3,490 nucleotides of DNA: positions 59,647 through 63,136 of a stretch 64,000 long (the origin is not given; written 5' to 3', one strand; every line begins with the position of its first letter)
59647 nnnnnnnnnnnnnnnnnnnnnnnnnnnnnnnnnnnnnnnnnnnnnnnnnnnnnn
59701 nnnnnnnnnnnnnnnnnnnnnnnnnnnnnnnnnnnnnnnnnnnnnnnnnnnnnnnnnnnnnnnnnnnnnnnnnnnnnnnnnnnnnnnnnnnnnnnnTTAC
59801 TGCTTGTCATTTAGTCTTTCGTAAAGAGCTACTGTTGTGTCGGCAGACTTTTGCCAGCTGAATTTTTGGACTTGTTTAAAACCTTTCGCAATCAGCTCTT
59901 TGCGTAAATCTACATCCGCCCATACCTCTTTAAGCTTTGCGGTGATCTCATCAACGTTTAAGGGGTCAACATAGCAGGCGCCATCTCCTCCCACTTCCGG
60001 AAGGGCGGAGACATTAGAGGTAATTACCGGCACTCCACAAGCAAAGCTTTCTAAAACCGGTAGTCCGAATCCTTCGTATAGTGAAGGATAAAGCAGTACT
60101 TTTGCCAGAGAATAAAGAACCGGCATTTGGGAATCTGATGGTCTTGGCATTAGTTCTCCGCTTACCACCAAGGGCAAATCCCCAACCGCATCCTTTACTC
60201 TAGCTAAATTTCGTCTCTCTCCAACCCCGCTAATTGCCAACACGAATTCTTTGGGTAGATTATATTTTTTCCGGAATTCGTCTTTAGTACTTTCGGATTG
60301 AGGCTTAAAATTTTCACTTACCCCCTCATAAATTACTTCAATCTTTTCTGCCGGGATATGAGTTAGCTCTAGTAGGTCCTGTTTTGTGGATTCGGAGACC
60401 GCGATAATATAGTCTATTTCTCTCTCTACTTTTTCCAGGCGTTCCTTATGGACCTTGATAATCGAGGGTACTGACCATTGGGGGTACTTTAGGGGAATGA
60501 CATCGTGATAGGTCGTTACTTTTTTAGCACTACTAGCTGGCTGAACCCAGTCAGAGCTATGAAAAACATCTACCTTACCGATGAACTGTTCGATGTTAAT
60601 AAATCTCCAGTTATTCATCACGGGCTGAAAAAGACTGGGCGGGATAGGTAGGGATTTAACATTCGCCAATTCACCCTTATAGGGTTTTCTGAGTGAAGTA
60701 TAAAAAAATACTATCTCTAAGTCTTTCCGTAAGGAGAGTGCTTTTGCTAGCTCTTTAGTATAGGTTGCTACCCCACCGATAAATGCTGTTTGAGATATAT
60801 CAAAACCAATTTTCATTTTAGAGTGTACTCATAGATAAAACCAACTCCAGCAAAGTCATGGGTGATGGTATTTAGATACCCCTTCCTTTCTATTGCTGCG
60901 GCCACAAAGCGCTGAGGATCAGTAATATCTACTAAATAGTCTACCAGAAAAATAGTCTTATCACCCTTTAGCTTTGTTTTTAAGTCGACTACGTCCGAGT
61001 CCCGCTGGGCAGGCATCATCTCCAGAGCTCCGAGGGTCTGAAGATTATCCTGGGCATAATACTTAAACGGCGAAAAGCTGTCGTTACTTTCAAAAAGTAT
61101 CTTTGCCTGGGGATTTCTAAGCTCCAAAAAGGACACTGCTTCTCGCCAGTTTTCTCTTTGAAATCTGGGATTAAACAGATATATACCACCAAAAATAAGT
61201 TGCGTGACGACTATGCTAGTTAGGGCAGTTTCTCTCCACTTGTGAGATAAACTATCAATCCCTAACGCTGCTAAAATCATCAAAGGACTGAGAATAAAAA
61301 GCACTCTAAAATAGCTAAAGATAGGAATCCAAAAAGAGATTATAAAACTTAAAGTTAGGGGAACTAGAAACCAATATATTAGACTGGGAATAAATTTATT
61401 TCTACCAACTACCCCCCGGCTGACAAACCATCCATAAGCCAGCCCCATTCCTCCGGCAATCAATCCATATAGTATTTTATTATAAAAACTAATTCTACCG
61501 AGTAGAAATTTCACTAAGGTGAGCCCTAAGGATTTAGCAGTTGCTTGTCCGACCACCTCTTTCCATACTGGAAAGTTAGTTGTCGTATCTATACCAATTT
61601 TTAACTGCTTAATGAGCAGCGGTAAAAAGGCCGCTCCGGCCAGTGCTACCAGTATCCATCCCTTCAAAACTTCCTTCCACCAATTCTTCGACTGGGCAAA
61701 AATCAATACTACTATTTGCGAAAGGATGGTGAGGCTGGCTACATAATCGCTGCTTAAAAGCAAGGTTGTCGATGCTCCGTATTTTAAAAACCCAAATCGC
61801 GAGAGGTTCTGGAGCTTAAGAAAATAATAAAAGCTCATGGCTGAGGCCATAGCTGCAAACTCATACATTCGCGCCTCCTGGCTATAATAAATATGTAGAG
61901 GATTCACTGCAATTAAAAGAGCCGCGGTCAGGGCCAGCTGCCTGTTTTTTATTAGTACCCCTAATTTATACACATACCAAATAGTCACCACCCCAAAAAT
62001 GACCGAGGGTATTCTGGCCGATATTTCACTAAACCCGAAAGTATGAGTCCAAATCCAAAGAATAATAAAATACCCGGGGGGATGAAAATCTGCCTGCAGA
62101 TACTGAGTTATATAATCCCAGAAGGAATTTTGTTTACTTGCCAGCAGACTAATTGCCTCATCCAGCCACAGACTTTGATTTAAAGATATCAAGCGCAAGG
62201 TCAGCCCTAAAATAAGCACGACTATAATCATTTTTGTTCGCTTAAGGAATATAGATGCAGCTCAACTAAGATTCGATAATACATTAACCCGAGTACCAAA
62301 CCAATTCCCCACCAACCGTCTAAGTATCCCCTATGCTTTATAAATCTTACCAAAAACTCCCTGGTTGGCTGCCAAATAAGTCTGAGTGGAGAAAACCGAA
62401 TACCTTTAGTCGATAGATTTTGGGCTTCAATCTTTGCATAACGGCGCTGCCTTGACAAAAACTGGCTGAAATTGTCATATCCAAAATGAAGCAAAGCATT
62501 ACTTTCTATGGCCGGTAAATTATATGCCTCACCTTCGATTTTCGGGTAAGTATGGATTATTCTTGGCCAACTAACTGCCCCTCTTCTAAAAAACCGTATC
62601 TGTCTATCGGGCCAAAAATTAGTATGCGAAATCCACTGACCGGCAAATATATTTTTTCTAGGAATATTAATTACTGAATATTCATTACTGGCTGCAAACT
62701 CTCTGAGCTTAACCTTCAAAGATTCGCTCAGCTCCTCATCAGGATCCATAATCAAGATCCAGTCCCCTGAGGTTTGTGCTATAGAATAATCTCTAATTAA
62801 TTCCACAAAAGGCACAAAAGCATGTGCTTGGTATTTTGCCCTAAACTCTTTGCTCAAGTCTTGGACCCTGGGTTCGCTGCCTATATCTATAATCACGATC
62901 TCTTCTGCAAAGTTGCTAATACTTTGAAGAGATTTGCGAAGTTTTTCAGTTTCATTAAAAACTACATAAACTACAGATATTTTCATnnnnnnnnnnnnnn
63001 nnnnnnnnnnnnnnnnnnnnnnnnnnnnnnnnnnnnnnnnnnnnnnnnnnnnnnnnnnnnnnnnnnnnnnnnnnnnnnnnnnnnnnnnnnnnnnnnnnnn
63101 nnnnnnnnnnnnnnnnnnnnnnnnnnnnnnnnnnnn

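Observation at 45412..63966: More than 16 kb of contiguous glycosylation genes: 13 GT2/GT4 transferases, two GT-C enzymes, Wzy-like ligase, initiating PglC-type transferase, acetyltransferase, NUDIX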

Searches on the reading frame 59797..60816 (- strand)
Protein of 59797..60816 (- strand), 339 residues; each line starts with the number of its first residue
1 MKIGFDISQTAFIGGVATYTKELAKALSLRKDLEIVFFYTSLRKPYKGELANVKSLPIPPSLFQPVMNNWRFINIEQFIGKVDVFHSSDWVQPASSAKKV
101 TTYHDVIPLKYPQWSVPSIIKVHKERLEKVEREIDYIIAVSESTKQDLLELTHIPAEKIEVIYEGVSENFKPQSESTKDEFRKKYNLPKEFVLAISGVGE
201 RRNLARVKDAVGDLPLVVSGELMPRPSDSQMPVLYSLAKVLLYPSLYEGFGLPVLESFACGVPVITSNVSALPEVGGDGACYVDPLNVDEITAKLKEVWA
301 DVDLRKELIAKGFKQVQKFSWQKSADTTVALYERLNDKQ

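Call 5: search_protein_families(library=pfam, proteins=[window:59797-60816:-], max_evalue=0.01)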
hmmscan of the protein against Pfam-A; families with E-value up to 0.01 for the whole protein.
window:59797-60816:- (339 aa): 6 families
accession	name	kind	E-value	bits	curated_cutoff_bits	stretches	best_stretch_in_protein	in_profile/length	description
PF13439.12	Glyco_transf_4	-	4.2e-19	69.6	28.5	1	13-167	1-167/170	Glycosyltransferase Family 4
PF00534.26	Glycos_transf_1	-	4.2e-19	69.2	26.4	1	189-314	46-171/172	Glycosyl transferases group 1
PF13692.12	Glyco_trans_1_4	-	1.3e-15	58.4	27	1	190-301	33-142/142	Glycosyl transferases group 1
PF20706.3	GT4-conflict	-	4.3e-07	29.7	26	1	234-325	278-382/385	Family 4 Glycosyltransferase in conflict systems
PF13579.12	Glyco_trans_4_4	-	1.2e-05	26.1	29.7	1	14-163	1-156/158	Glycosyl transferase 4-like domain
PF13524.12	Glyco_trans_1_2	-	1.9e-05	25.1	25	1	228-326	37-140/144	Glycosyl transferase-like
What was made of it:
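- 59797..60816 (-): GT4_h, a core GT4 glycosyltransferase of 339 aa. Pfam (call 5).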

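Call 71: search_protein_families(library=ncbifam, proteins=[window:59797-60816:-], max_evalue=0.00001)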
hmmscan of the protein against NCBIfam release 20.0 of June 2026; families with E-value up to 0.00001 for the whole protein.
window:59797-60816:- (339 aa): 20 families
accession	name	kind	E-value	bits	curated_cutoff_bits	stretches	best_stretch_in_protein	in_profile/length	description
TIGR04047.1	MSMEG_0565_glyc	hypoth_equivalog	1.3e-26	93.6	259.85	1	227-333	266-372/373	MSMEG_0565 family glycosyltransferase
TIGR02149.1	glgA_Coryne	subfamily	1.6e-21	76.9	302.4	2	230-334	276-389/391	glycogen synthase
TIGR03999.1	thiol_BshA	equivalog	4.8e-17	62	273.7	1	231-335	266-373/375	N-acetyl-alpha-D-glucosaminyl L-malate synthase BshA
TIGR04157.1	glyco_rSAM_CFB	subfamily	3.2e-15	56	400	1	84-190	121-226/406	TIGR04157 family glycosyltransferase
TIGR03449.1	mycothiol_MshA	equivalog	9.7e-15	54.4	462.5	1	224-335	291-403/406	D-inositol-3-phosphate glycosyltransferase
TIGR03088.1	stp2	hypoth_equivalog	3.5e-14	52.6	409.05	1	229-334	264-372/374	TIGR03088 family PEP-CTERM/XrtA system glycosyltransferase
NF038295.1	EPS_HpsP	equivalog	4.4e-11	42.4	550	1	190-335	240-387/388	hormogonium polysaccharide biosynthesis glycosyltransferase HpsP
TIGR02472.1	sucr_P_syn_N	equivalog_domain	1.6e-10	40.4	576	1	229-325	328-431/439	sucrose-phosphate synthase, putative, glycosyltransferase domain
NF041010.1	glycosy_Agl16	equivalog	1.7e-10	40.3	575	0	128-174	128-175/352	glycosylation protein Agl16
NF053787.1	GlcN_PG_synth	equivalog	2.2e-10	39.9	480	1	234-335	258-359/361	N-acetylglucosaminyl phosphatidylglycerol synthase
NF047684.1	TeichurnBiosyTuaC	equivalog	5.3e-10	38.8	550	1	237-335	289-389/391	teichuronic acid biosynthesis protein TuaC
NF053513.1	Gtran_IagA_BgsA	equivalog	3.8e-09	36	460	0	234-335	232-331/333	LTA glycolipid anchor biosynthesis glycosyltransferase, IagA/BgsA family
NF041876.1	EPS_EpsE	equivalog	1.5e-08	34.3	400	1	227-327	285-388/389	exopolysaccharide biosynthesis GT4 family glycosyltransferase EpsE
NF038229.1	Glyco4_Geo_Pelo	equivalog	2.2e-08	33.5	400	1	228-335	228-336/338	GPMC system family 4 glycosyltransferase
NF007396.0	PRK09922.1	equivalog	6.1e-08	31.9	385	0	239-301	261-326/361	lipopolysaccharide 1,6-galactosyltransferase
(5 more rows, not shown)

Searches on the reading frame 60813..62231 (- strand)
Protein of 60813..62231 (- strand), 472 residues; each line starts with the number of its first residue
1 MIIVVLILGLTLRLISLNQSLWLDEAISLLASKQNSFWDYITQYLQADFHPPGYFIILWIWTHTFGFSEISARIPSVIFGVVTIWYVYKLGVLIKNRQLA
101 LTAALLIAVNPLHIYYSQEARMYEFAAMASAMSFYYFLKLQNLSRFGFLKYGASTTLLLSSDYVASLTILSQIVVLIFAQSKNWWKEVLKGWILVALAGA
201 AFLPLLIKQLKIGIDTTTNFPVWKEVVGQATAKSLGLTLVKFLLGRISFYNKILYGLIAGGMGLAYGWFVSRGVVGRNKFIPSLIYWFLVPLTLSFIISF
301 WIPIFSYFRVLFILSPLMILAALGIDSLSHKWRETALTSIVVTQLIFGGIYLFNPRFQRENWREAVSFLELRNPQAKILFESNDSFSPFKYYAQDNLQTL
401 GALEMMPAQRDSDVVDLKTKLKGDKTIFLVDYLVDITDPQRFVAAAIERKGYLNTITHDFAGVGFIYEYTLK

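Call 5: search_protein_families(library=pfam, proteins=[window:60813-62231:-], max_evalue=0.01)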
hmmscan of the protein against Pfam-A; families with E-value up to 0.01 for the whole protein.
window:60813-62231:- (472 aa): 1 family
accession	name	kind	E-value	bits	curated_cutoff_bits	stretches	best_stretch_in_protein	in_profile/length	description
PF13231.12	PMT_2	-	4.6e-14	53.4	26.1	1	50-207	2-159/160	Dolichyl-phosphate-mannose-protein mannosyltransferase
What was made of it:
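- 60813..62231 (-): GTC2, a GT-C fold membrane glycosyltransferase (PMT_2) of 472 aa with the motif 'LWLDEA' directly after TM1. PMT_2, 53.4 bits (call 5).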

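Call 14: search_solved_structures(query=window:60813-62231:-, max_evalue=1)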
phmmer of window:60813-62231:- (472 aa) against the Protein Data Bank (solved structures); distinct sequences matched with E-value up to 1: 0.
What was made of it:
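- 60813..62231 (-): No PDB sequence relative (call 14).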

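Call 62: search_protein_families(library=ncbifam, proteins=[window:60813-62231:-], max_evalue=0.01)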
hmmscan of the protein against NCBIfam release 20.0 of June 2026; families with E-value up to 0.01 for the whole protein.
window:60813-62231:- (472 aa): 2 families
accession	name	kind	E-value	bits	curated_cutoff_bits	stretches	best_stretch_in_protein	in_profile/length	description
TIGR03663.1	TIGR03663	subfamily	7.2e-10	38.4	126.25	1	2-155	4-155/435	flippase activity-associated protein Agl23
NF052499.1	MnslTaseMT1671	equivalog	8.3e-05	21.2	900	1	18-354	46-375/523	mannosyltransferase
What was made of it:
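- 60813..62231 (-): Weak matches to Agl23 and a mycobacterial mannosyltransferase (call 62).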

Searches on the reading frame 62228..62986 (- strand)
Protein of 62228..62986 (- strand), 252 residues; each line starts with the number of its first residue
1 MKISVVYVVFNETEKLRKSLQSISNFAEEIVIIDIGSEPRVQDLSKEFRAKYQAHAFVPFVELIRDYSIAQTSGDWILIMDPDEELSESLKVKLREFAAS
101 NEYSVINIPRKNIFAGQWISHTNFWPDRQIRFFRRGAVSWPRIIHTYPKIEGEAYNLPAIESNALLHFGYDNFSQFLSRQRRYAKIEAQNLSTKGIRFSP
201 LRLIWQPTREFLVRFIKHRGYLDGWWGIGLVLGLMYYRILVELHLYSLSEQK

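Call 5: search_protein_families(library=pfam, proteins=[window:62228-62986:-], max_evalue=0.01)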
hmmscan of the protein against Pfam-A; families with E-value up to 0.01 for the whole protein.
window:62228-62986:- (252 aa): 1 family
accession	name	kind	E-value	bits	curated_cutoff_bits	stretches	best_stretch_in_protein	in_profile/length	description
PF00535.33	Glycos_transf_2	-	1.6e-10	41.6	23.3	1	4-145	1-150/168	Glycosyl transferase family 2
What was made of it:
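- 62228..62986 (-): GT2_i, a GT2 glycosyltransferase of 252 aa with no TM segment. Glycos_transf_2, 41.6 bits (call 5).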

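Call 62: search_protein_families(library=ncbifam, proteins=[window:62228-62986:-], max_evalue=0.01)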
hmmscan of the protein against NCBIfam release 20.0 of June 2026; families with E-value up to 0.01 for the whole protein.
window:62228-62986:- (252 aa): 3 families
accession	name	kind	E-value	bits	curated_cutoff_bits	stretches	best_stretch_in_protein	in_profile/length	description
NF007482.0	PRK10073.1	equivalog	9.8e-07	28.1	423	1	2-118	7-130/334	glycosyltransferase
TIGR04195.1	S_glycosyl_SunS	equivalog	0.00066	18.6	350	1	5-171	61-225/421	SunS family peptide S-glycosyltransferase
TIGR04283.1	glyco_like_mftF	equivalog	0.00089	18.9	182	1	3-103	1-102/221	TIGR04283 family arsenosugar biosynthesis glycosyltransferase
